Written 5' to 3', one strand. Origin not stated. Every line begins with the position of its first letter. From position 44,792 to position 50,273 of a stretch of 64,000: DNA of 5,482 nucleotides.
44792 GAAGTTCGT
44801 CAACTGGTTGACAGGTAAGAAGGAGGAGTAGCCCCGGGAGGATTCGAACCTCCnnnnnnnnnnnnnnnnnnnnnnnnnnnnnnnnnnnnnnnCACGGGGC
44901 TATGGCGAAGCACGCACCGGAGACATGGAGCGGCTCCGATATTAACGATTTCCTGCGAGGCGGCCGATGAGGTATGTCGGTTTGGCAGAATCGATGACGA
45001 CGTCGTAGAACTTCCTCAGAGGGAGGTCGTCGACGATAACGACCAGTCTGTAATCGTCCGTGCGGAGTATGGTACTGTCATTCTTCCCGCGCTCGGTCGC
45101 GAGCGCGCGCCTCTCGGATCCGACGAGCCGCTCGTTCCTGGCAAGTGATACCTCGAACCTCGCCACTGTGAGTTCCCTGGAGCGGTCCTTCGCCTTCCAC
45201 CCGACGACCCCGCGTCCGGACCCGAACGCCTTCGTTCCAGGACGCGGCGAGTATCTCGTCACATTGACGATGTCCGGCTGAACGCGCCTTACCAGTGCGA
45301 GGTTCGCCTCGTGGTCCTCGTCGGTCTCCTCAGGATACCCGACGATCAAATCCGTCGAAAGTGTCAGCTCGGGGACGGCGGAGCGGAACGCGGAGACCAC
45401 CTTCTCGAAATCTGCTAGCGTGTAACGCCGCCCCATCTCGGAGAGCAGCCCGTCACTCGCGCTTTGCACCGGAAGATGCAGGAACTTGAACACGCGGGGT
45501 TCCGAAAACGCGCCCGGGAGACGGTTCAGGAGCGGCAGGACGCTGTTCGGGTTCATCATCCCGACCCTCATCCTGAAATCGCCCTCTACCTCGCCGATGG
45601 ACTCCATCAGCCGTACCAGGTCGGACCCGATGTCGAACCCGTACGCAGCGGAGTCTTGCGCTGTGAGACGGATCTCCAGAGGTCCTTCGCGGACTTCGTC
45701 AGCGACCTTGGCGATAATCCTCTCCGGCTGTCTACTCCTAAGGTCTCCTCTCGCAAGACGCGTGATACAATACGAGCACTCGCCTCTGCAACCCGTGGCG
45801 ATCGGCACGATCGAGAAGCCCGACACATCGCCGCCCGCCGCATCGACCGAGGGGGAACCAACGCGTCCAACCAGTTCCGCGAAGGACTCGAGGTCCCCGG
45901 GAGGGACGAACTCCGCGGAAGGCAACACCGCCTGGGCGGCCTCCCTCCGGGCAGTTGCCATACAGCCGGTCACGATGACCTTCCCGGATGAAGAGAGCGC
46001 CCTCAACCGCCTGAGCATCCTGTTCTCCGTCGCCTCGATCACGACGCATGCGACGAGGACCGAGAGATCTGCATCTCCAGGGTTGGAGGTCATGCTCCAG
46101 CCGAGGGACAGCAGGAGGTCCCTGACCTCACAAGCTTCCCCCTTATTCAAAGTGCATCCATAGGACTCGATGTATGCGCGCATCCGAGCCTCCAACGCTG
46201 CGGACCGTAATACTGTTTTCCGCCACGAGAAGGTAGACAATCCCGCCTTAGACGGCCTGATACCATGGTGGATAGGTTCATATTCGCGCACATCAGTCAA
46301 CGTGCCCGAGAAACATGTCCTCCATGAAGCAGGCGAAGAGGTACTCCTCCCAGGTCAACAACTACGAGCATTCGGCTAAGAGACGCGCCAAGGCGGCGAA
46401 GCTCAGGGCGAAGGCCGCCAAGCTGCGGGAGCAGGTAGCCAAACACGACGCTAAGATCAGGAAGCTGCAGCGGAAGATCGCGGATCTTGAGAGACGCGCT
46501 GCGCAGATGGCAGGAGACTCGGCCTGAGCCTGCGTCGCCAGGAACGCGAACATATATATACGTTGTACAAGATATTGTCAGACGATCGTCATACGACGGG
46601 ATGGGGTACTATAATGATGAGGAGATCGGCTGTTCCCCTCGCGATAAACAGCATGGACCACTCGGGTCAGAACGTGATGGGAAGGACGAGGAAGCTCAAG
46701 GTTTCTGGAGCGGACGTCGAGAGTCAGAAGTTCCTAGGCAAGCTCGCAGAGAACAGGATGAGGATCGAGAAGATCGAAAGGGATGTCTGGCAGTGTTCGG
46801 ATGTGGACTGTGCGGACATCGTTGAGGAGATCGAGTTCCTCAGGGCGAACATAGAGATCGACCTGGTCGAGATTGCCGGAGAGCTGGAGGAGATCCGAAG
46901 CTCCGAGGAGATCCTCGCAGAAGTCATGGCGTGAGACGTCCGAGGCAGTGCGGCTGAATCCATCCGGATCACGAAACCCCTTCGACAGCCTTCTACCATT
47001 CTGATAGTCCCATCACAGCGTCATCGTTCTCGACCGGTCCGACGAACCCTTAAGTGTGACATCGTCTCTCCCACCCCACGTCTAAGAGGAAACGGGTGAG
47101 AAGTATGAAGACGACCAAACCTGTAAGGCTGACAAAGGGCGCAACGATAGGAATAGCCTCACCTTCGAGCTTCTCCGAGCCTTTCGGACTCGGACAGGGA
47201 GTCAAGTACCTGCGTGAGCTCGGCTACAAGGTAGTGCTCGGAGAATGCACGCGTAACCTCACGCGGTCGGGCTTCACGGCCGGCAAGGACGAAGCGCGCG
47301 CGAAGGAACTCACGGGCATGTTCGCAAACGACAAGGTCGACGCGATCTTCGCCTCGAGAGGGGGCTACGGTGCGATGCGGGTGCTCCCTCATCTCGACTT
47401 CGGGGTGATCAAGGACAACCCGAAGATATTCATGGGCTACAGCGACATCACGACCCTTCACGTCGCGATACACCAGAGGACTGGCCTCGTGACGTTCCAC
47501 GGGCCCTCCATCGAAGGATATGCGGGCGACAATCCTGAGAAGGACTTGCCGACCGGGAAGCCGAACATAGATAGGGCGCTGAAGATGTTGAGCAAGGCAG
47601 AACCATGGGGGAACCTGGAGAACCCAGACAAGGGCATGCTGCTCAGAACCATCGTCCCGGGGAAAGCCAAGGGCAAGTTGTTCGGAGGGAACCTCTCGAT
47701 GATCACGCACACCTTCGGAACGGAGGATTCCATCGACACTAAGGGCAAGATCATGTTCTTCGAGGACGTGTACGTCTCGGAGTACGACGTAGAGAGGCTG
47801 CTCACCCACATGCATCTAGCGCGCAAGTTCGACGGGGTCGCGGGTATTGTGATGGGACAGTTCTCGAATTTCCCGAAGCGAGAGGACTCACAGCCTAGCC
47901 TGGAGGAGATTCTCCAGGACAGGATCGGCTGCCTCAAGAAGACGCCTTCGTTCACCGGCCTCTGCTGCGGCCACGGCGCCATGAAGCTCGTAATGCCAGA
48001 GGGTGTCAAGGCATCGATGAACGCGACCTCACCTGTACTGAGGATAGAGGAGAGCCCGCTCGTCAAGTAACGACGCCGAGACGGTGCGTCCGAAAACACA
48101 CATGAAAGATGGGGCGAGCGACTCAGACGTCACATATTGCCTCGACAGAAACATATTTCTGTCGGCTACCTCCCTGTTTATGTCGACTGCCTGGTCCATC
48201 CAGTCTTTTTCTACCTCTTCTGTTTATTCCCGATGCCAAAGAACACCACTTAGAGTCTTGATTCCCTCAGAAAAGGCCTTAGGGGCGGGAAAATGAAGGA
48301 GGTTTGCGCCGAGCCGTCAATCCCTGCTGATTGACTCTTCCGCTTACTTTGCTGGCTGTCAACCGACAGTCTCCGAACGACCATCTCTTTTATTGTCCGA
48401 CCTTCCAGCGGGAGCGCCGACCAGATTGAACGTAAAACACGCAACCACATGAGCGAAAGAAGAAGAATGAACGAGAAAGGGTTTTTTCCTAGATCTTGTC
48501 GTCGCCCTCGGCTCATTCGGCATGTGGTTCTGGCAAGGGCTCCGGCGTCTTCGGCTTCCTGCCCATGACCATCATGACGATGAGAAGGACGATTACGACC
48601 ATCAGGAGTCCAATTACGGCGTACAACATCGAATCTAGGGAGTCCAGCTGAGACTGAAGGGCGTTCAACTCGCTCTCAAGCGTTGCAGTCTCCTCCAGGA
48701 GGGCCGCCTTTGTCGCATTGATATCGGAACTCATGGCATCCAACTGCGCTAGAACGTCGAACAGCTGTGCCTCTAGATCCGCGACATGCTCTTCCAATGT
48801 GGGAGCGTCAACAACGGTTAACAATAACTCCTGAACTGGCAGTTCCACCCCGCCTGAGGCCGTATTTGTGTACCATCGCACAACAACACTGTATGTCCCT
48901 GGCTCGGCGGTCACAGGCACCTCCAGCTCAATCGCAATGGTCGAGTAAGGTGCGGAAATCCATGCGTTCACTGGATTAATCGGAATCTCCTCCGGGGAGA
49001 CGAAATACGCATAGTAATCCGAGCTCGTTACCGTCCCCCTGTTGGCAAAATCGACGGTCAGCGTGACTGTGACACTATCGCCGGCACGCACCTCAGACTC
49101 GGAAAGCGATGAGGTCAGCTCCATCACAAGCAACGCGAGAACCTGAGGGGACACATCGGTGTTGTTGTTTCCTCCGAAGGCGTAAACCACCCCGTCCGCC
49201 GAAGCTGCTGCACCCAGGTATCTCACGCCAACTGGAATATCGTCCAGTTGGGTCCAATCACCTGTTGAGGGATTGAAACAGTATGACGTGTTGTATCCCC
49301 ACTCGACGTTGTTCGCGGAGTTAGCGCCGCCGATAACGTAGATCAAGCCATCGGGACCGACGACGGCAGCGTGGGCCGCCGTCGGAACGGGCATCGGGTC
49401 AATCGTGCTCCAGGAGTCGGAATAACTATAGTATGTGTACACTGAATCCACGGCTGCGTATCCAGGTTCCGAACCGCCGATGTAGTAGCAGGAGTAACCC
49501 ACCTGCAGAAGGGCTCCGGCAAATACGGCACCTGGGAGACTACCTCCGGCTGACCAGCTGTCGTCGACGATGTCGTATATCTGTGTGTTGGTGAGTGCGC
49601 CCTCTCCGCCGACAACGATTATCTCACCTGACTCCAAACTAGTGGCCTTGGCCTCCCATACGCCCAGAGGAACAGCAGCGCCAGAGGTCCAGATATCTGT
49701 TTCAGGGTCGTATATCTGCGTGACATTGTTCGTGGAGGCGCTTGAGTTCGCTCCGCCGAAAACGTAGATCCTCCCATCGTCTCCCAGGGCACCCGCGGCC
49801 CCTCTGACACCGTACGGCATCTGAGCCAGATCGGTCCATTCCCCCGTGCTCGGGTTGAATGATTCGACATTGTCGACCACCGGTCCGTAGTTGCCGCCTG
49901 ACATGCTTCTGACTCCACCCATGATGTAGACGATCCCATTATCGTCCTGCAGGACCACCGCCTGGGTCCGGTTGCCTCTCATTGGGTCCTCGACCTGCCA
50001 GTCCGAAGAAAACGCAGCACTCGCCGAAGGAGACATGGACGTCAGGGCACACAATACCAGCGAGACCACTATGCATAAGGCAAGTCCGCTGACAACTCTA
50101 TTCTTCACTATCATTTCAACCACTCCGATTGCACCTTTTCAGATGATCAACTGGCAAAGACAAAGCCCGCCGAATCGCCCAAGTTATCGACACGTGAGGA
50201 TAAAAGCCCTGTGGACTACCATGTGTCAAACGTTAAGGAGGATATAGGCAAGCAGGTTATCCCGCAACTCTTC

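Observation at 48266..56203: A conserved 23-nt direct repeat punctuates about 1-kb gene units: a cassette-array (integron/CALIN-like) architecture with a non-canonical site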

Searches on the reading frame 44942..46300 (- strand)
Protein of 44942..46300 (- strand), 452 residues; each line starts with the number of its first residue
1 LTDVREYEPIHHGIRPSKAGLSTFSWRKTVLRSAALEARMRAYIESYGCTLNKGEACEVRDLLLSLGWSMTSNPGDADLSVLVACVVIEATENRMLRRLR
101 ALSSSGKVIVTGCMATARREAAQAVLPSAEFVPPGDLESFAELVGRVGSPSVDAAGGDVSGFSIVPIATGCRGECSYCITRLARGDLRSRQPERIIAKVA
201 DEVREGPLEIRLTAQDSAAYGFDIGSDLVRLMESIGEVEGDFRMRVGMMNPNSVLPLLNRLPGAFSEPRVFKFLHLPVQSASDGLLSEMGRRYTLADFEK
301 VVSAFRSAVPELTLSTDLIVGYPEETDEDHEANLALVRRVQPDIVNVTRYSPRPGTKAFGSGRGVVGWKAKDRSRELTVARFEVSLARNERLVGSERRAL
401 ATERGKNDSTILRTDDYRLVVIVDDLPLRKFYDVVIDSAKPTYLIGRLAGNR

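Call 42: search_protein_families(library=pfam, proteins=[window:44942-46300:-], max_evalue=0.001)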
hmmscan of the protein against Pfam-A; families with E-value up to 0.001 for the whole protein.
window:44942-46300:- (452 aa): 3 families
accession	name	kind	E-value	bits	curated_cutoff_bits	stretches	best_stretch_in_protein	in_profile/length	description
PF04055.27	Radical_SAM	-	7.6e-16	59.2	29.5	1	166-332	2-161/166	Radical SAM superfamily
PF00919.26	UPF0004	-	1.2e-15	57.8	27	1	41-129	1-93/98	Uncharacterized protein family UPF0004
PF01938.26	TRAM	-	9.8e-06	25.8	21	1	391-448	2-60/61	TRAM domain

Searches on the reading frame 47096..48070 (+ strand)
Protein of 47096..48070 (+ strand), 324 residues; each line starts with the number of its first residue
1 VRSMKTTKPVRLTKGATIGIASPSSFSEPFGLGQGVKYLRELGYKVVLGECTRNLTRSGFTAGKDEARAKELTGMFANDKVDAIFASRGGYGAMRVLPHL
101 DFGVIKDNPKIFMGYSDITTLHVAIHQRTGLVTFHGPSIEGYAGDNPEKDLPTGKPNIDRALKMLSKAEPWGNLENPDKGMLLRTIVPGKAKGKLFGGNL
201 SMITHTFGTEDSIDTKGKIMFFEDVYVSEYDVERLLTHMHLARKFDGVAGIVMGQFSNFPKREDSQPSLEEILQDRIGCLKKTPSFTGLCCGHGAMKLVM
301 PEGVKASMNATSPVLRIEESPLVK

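Call 11: search_protein_families(library=pfam, proteins=[window:47096-48070:+], max_evalue=0.01)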
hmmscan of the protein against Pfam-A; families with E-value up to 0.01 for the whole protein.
window:47096-48070:+ (324 aa): 2 families
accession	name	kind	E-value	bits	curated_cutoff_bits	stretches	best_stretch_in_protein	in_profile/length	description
PF02016.21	Peptidase_S66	-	9e-40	136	25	1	18-136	1-121/121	LD-carboxypeptidase N-terminal domain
PF17676.7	Peptidase_S66C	-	5.5e-28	98.4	23.7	1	192-307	1-119/120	LD-carboxypeptidase C-terminal domain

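Call 55: find_encoding_contigs(protein=window:47096-48070:+, flank=10000, max_places=10)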
Protein window:47096-48070:+ (324 aa): no gene with exactly this product is on record in the collection.

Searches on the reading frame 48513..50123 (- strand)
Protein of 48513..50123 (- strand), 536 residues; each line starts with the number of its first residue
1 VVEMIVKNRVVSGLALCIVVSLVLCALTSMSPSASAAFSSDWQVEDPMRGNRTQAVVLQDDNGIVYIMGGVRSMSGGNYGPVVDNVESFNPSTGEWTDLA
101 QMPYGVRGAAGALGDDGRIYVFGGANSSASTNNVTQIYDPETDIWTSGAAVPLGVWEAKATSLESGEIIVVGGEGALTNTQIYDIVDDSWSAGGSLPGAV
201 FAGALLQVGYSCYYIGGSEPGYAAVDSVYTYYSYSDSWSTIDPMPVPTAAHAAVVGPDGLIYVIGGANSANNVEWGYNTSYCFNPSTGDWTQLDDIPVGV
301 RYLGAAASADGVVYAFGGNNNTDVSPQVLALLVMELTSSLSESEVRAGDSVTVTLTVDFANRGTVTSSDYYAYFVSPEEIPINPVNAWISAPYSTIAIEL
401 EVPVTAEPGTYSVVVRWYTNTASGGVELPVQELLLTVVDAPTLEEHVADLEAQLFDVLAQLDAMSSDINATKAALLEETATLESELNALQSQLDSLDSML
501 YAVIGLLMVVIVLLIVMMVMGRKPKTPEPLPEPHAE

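Call 11: search_protein_families(library=pfam, proteins=[window:48513-50123:-], max_evalue=0.01)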
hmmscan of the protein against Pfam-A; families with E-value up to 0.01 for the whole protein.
window:48513-50123:- (536 aa): 9 families
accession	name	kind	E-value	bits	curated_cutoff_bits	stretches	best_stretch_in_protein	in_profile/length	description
PF01344.31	Kelch_1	-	8e-25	86.5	20.1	3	108-149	3-43/46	Kelch motif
PF13964.12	Kelch_6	-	1.3e-24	85.8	25.3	3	251-299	4-49/50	Kelch motif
PF24981.1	Beta-prop_ATRN-LZTR1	-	1.5e-22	80.6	50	2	210-325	107-226/289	Attractin/LZTR1 beta-propeller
PF24996.1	NANM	-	8.7e-22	77.9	45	2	41-128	42-128/350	N-acetylneuraminate epimerase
PF24681.1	Kelch_KLHDC2_KLHL20_DRC7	-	1.5e-21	77.2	50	2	205-335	4-138/221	KLHDC2/KLHL20/DRC7 Kelch-repeats domain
PF13418.12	Kelch_4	-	5.1e-20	71.6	21.6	2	251-297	5-48/49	Galactose oxidase, central domain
PF25210.1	Kelch_FKB95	-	1.7e-19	70.9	70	2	202-326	35-157/268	FKB95, Kelch-repeats domain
PF07646.21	Kelch_2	-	1.5e-16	59.8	21.3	2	251-297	4-48/48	Kelch motif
PF13415.12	Kelch_3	-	9.8e-15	54.7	22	1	260-305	3-45/48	Galactose oxidase, central domain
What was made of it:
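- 48289..50699 (.): cassette 1: Kelch-repeat surface protein (48513-50123, - strand) plus a 118-aa ORF (50347-50703, +). Pfam Kelch (call 11).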
